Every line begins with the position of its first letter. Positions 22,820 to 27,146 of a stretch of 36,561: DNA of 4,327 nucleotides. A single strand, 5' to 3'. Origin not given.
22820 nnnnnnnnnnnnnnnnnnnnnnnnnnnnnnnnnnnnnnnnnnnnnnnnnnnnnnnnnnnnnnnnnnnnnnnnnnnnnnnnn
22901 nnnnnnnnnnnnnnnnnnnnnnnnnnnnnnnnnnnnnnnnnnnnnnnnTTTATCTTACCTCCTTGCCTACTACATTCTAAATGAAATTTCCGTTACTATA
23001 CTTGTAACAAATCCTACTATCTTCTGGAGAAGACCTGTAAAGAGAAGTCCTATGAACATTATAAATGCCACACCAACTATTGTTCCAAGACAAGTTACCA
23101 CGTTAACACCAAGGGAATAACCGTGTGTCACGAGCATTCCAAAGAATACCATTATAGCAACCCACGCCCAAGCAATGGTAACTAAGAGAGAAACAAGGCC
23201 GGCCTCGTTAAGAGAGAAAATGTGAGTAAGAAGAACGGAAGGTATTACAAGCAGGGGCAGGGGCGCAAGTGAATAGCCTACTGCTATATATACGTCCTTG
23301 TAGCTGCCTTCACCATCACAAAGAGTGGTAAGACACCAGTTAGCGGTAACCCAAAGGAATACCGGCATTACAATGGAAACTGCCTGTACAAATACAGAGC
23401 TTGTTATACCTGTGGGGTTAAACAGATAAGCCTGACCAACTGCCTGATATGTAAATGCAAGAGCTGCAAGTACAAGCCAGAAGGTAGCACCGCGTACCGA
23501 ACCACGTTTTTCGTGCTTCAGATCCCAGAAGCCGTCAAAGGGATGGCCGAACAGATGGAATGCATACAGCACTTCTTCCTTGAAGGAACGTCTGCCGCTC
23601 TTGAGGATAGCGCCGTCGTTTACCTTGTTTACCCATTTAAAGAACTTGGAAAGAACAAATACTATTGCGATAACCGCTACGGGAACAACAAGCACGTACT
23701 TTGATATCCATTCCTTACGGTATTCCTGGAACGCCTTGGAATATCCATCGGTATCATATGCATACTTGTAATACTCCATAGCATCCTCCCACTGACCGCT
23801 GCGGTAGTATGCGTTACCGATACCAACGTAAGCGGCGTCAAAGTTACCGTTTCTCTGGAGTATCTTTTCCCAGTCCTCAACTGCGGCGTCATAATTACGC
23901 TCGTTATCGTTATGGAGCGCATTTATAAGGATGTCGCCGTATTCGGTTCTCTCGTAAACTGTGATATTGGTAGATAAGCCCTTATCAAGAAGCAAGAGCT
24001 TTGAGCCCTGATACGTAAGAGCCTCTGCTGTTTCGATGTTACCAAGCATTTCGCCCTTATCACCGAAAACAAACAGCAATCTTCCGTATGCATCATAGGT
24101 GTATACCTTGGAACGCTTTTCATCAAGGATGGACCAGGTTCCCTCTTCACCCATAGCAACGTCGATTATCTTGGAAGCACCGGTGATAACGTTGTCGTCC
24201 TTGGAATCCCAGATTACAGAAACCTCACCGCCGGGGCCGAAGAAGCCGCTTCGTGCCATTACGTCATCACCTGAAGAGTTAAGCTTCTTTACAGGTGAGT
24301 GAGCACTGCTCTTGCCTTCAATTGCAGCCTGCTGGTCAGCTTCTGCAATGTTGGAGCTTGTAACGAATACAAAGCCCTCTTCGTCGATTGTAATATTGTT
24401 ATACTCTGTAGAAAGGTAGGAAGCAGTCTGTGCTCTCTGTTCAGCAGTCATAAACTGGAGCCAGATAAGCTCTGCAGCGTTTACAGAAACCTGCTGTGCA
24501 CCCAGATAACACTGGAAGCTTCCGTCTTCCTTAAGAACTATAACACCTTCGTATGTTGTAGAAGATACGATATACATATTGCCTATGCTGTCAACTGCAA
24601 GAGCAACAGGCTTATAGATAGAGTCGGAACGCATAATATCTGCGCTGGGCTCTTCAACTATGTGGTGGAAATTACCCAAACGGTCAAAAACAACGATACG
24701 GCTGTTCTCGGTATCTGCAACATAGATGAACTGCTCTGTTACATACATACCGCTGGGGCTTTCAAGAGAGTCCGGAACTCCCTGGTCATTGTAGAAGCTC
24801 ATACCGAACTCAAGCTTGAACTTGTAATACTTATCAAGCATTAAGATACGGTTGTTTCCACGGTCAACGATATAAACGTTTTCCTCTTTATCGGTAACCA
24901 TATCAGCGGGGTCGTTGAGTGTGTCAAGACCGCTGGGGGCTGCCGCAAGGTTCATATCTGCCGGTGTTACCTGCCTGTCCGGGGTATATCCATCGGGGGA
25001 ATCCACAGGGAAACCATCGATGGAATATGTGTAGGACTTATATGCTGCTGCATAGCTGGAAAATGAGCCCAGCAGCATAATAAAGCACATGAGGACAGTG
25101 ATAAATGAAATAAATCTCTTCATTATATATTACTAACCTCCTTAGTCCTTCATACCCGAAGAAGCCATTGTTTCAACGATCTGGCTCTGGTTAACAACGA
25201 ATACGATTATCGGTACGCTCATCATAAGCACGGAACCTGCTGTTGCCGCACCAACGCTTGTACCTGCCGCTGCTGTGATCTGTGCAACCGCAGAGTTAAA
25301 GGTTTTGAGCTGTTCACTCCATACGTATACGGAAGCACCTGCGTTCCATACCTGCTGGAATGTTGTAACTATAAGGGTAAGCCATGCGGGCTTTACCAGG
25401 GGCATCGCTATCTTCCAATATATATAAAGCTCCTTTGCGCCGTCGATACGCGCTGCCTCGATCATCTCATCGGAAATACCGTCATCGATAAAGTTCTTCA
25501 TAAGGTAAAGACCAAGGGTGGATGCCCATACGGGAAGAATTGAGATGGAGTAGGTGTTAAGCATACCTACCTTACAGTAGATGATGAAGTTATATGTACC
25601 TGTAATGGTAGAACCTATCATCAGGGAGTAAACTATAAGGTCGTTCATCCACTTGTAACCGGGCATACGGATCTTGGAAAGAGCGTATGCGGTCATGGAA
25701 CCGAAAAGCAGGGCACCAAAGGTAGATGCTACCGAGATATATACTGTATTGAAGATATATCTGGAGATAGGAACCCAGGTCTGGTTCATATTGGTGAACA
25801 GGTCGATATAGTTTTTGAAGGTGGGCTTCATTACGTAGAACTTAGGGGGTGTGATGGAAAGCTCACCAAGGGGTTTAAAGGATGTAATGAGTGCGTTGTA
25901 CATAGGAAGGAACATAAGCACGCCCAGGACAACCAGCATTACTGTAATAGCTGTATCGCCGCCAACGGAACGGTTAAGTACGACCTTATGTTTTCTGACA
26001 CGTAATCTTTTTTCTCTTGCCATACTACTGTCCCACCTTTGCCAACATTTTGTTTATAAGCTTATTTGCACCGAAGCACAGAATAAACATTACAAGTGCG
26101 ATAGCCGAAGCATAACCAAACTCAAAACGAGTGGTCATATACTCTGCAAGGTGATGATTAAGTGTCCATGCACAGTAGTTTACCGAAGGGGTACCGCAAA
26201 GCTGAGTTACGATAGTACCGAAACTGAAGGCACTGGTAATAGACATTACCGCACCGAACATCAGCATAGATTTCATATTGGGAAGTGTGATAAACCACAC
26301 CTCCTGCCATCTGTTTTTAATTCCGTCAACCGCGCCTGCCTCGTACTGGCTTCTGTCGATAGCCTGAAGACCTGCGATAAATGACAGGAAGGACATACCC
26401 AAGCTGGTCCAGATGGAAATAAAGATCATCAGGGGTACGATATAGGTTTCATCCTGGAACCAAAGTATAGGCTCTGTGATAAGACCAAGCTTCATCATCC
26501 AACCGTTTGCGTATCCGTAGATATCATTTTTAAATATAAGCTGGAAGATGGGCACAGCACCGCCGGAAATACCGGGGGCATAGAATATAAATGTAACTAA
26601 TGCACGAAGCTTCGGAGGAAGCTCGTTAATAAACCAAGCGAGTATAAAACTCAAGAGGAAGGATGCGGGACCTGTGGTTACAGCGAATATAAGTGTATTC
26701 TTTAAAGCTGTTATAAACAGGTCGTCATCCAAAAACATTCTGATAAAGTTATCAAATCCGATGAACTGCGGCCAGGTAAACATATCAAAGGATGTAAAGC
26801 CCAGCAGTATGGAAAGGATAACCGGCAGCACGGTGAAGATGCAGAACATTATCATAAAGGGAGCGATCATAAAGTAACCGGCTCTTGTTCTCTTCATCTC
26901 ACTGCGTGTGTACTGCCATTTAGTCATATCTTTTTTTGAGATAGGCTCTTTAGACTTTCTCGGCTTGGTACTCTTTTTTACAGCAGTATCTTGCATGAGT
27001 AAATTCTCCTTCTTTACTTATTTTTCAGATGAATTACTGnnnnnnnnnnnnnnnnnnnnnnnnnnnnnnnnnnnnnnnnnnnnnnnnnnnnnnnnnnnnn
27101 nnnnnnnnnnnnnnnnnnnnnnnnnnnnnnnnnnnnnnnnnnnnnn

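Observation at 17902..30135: Seven-gene ABC operon with two permease pairs, one giant CBM-SBP, an NHL-TPR-Yip1 membrane protein and a 1004-aa secreted protein, but no ATPase or regulator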

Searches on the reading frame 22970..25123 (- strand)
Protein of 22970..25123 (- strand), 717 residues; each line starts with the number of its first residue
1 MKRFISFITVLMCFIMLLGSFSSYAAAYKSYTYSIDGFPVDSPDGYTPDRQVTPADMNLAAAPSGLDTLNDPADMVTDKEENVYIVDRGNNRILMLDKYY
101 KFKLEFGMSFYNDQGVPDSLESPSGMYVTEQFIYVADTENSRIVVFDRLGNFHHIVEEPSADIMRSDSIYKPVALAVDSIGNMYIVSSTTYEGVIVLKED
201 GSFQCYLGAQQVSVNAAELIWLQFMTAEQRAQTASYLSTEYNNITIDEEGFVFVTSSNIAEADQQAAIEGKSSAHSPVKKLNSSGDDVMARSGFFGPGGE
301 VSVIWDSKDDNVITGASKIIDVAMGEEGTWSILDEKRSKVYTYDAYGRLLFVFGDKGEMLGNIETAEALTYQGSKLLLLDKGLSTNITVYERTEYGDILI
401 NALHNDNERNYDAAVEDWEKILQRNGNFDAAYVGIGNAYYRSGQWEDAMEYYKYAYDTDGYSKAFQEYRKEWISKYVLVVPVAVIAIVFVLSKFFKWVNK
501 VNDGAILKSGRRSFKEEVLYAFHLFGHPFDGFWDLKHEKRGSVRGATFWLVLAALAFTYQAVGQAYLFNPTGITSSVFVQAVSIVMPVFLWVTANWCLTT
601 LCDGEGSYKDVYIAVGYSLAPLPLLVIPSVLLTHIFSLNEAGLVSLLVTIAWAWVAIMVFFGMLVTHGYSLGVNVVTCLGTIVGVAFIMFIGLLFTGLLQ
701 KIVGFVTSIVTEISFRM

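Call 3: search_protein_families(library=pfam, proteins=[window:22970-25123:-], max_evalue=0.01)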
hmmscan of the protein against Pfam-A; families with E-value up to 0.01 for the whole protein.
window:22970-25123:- (717 aa): 7 families
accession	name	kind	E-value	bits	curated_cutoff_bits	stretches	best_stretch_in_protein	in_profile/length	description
PF01436.27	NHL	-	2.7e-10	40.2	20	1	122-146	3-28/28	NHL repeat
PF04893.22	Yip1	-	3.2e-10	40.6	28.6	1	524-691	3-171/173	Yip1 domain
PF00515.34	TPR_1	-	2.6e-06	27.4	27.8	1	431-455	3-27/34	Tetratricopeptide repeat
PF07719.23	TPR_2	-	3.9e-06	27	27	1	431-456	3-28/34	Tetratricopeptide repeat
PF13432.12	TPR_16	-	6.1e-06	27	32.7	1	409-460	11-62/65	Tetratricopeptide repeat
PF14559.12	TPR_19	-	7.9e-05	23.3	25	1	408-451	4-47/68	Tetratricopeptide repeat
PF06739.17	SBBP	-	0.00019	21.7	20.5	0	238-256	12-30/38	Beta-propeller repeat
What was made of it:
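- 22970..25123 (-): 717-aa membrane protein. Its parts are a signal peptide, an extracellular NHL beta-propeller (about residues 60-400), a TPR region (408-460), a TM helix (477-495) and a Yip1 multi-TM domain (524-691, DNA 23051-23554). Pfam call 3 (NHL 40.2 bits, Yip1 40.6 bits, both above cut-off).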

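Call 7: search_protein_families(library=ncbifam, proteins=[window:22970-25123:-], max_evalue=0.001)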
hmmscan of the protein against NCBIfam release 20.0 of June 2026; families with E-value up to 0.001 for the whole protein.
window:22970-25123:- (717 aa): 3 families
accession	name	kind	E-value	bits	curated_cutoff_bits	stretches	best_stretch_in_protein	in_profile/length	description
NF035926.1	scyF_NHL_VPEP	equivalog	8.8e-13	48.1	350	1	75-161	204-288/376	scytonemin biosynthesis PEP-CTERM protein ScyF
NF047780.1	LIC12708_fam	subfamily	4.3e-05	22.6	150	0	93-194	26-144/391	LIC_12708 family protein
NF033758.1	gliding_GltE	equivalog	0.00029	20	225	1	407-456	268-317/411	adventurous gliding motility TPR repeat lipoprotein GltE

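Call 14: search_solved_structures(query=window:22970-25123:-, max_evalue=1)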
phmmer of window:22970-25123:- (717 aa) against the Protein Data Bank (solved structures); distinct sequences matched with E-value up to 1: 92 (the best 60 are shown).
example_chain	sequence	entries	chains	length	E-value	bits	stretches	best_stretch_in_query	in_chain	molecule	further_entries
9qhb_A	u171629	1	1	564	3.1e-26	95.1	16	409-461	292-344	Engineered tetratricopeptide repeat protein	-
8bu0_A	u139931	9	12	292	2.7e-18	68.9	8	409-460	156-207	Consensus tetratricopeptide repeat protein | Crystal structure of an 8-repeat consensus TPR superhelix with Zinc. | Monomer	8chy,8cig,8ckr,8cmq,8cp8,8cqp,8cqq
9qhc_A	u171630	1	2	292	2.8e-15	58.9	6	410-462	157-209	Engineered tetratricopeptide repeat protein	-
7zpz_A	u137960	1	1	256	5.3e-14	54.7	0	68-96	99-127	Pizza6-TSR-TSH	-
6qsd_A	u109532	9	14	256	7.9e-14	54.1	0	68-96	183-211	Pizza6S | Pizza6-S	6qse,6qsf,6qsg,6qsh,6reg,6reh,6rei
6f0t_A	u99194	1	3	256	1.2e-13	53.6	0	68-143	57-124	Pizza6-SFW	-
6ren_A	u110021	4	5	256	8.5e-13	50.7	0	68-96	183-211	3fPizza6-SH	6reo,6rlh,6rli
7zpw_A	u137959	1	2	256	9e-13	50.6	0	68-96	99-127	Pizza6-TSK-TSH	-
6rej_A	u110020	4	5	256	1e-12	50.4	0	68-96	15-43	Pizza6-SH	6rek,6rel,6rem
6f0s_A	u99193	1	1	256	5.5e-12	48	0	68-96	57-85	Pizza6-SYW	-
7zqg_A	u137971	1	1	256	5.9e-12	47.9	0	68-96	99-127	Pizza6-KSH-TSH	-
3wwa_A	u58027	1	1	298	9.3e-12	47.3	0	68-96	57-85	Pizza7H protein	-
7zq2_A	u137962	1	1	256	1.5e-11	46.6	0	68-96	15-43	Pizza6-RSH-TSH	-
1rwi_B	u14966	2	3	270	2.4e-11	45.9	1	66-196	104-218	Serine/threonine-protein kinase pknD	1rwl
7zph_A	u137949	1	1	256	6.3e-11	44.5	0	68-96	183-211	Pizza6-TNK-RSH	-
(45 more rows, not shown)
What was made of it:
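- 22970..25123 (-): PDB sequence hits to the PknD sensor propeller and to TPRs (call 14).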

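Call 53: find_homologous_proteins(query=window:22970-25123:-, max_evalue=0.00001)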
Query window:22970-25123:- (717 aa): 2341 proteins with E <= 0.00001 among 8000 candidates; the best 120 are listed.
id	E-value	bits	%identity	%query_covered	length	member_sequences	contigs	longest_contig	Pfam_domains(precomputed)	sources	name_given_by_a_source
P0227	0.0e+0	1599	100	98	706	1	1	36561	PF04893.23,PF00515.35,PF13432.13,PF01436.28,PF07719.24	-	-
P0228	0.0e+0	1219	72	100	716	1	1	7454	PF04893.23,PF01436.28,PF06739.18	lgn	-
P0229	0.0e+0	1214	72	100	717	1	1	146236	PF04893.23,PF01436.28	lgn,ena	-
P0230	0.0e+0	1214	72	100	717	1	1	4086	PF04893.23,PF01436.28,PF06739.18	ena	-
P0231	0.0e+0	1204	73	100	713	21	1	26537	PF04893.23,PF01436.28,PF06739.18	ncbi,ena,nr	ncbi:MAG: YIP1 family protein [Clostridia bacterium]|nr:YIP1 family protein [Clostridia bacterium]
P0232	0.0e+0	1188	73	100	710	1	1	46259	PF04893.23,PF01436.28,PF06739.18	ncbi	-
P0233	0.0e+0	1180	71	100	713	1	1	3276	PF04893.23,PF01436.28,PF06739.18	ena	-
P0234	0.0e+0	1176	72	100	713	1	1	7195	PF04893.23,PF01436.28,PF06739.18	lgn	-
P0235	0.0e+0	1174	71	100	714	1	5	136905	PF04893.23,PF01436.28,PF06739.18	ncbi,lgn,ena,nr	ncbi:MAG: YIP1 family protein [Clostridia bacterium]|nr:YIP1 family protein [Clostridia bacterium]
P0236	0.0e+0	1172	71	100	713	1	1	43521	PF04893.23,PF01436.28,PF06739.18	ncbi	-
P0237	0.0e+0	1169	72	100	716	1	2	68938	PF04893.23,PF01436.28,PF06739.18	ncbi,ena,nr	ncbi:MAG: YIP1 family protein [Clostridia bacterium]|nr:YIP1 family protein [Clostridia bacterium]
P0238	0.0e+0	1158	70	100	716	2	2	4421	PF04893.23,PF01436.28,PF06739.18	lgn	-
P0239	0.0e+0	1146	70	100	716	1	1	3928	PF04893.23,PF01436.28,PF06739.18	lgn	-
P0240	0.0e+0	1119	69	100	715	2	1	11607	PF04893.23,PF01436.28,PF06739.18,PF07719.24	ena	-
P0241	0.0e+0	1119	69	97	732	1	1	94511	PF04893.23,PF13432.13,PF01436.28,PF06739.18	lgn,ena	-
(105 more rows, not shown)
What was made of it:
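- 22970..25123 (-): More than 2300 homologs share the architecture (call 53).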

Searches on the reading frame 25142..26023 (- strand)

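Call 3: search_protein_families(library=pfam, proteins=[window:25142-26023:-], max_evalue=0.01)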
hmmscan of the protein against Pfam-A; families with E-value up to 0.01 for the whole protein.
window:25142-26023:- (293 aa): 1 family
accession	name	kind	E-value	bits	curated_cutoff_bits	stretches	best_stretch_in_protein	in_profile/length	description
PF00528.27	BPD_transp_1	-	2.1e-07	31.3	26.4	1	150-275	47-167/184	Binding-protein-dependent transport system inner membrane component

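Call 7: search_protein_families(library=ncbifam, proteins=[window:25142-26023:-], max_evalue=0.001)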
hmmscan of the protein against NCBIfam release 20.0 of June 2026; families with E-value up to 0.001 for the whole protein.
window:25142-26023:- (293 aa): 13 families
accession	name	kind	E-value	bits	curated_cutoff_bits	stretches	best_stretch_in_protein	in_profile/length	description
NF040932.1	ABC_arch_GlcU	equivalog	9.7e-20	71.3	340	1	26-283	5-261/272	glucose ABC transporter permease GlcU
NF008210.0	PRK10973.1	equivalog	4.4e-19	69.2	297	1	27-287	13-277/281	sn-glycerol-3-phosphate ABC transporter permease UgpE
TIGR01581.1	Mo_ABC_porter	hypoth_equivalog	2e-09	37.3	210.3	1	94-277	27-225/225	ABC transporter permease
NF008231.0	PRK10998.1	equivalog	3.2e-07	30.2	261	1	78-293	73-296/296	maltose ABC transporter permease MalG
TIGR02141.1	modB_ABC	equivalog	3.7e-07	30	182.6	1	93-274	3-198/208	molybdate ABC transporter permease subunit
NF011624.0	PRK15050.1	equivalog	6.5e-07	28.8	247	1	26-164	28-149/297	2-aminoethylphosphonate ABC transporter permease subunit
TIGR00969.1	3a0106s02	subfamily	8.7e-06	25.4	240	0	68-278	42-266/272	sulfate ABC transporter permease subunit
TIGR02140.1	permease_CysW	equivalog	1.5e-05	24.7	329.1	1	59-279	19-253/261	sulfate ABC transporter permease subunit CysW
NF006939.0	PRK09421.1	equivalog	7.8e-05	22.2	262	0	93-281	15-218/230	molybdate ABC transporter permease subunit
NF007047.0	PRK09500.1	equivalog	0.00016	21.4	326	1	68-222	43-193/257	spermidine/putrescine ABC transporter permease PotC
NF040839.1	tungstate_WtpB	equivalog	0.00017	21.3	340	1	72-277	30-243/251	tungstate ABC transporter permease WtpB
TIGR02139.1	permease_CysT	equivalog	0.0002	21.1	246.1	0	86-283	49-261/265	sulfate ABC transporter permease subunit CysT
NF008208.0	PRK10971.1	equivalog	0.00059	19.4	415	0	69-237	44-221/277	sulfate/thiosulfate ABC transporter permease CysT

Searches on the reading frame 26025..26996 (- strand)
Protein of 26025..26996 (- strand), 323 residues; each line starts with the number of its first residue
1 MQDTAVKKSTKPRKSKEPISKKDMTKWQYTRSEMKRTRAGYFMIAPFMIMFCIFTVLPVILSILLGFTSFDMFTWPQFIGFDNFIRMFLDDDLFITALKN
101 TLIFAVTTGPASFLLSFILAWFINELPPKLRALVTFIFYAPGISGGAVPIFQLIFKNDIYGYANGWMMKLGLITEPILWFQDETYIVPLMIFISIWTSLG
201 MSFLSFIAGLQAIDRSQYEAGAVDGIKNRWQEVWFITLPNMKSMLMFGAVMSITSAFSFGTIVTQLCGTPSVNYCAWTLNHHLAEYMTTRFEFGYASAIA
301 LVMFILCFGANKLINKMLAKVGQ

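Call 3: search_protein_families(library=pfam, proteins=[window:26025-26996:-], max_evalue=0.01)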
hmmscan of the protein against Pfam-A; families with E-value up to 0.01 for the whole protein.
window:26025-26996:- (323 aa): 1 family
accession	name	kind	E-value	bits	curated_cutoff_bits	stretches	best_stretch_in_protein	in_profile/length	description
PF00528.27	BPD_transp_1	-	1.9e-09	38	26.4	1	130-308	43-169/184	Binding-protein-dependent transport system inner membrane component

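Call 7: search_protein_families(library=ncbifam, proteins=[window:26025-26996:-], max_evalue=0.001)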
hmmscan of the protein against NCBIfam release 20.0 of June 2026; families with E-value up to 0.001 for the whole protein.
window:26025-26996:- (323 aa): 7 families
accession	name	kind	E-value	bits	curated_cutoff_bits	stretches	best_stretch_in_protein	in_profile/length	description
NF007852.0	PRK10561.1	equivalog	2.7e-13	50.4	335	1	31-270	5-242/295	sn-glycerol-3-phosphate ABC transporter permease UgpA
NF007044.0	PRK09497.1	equivalog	3.4e-13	49.7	348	1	43-317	11-281/285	spermidine/putrescine ABC transporter permease PotB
NF040931.1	ABC_arch_GlcT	equivalog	1.2e-10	41.5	360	1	48-306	5-259/278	glucose ABC transporter permease GlcT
NF043074.1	MMSYN1_0196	equivalog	1.5e-06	27.7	350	1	42-132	12-101/277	spermidine/putrescine ABC transporter permease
NF008232.0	PRK10999.1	equivalog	6.2e-06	25.2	392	1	77-321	263-517/520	maltose ABC transporter permease MalF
TIGR02140.1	permease_CysW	equivalog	8e-06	25.5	329.1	1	67-302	19-244/261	sulfate ABC transporter permease subunit CysW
NF007963.0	PRK10683.1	equivalog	2.8e-05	23.7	489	1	43-307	44-298/317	putrescine ABC transporter permease PotH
